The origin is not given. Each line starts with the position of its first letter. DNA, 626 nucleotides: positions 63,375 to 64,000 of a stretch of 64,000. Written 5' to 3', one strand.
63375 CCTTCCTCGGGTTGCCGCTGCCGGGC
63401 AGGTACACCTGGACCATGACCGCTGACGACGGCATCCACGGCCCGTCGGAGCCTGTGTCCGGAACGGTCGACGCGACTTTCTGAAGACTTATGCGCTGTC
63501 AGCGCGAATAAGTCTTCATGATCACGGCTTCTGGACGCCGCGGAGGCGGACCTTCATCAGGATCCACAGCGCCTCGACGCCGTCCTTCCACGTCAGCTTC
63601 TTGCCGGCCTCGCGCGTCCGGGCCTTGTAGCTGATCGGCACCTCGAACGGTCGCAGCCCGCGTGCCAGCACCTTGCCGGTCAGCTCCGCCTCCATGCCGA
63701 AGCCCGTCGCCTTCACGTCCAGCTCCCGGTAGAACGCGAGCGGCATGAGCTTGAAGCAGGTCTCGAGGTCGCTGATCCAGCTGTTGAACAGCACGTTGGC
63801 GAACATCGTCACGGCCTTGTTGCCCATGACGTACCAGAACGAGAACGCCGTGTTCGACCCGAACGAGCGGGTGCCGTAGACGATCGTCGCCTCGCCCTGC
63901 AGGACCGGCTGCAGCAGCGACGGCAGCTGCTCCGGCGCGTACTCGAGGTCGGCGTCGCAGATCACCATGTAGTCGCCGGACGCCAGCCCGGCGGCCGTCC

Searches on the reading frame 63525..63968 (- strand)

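Call 26: search_protein_families(library=pfam, proteins=[window:63525-63968:-], max_evalue=0.001)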
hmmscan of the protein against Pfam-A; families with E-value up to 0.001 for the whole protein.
window:63525-63968:- (148 aa): 1 family
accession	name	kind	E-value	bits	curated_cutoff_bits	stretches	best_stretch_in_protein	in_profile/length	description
PF00535.33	Glycos_transf_2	-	7.3e-05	23.2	23.3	1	2-49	83-130/168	Glycosyl transferase family 2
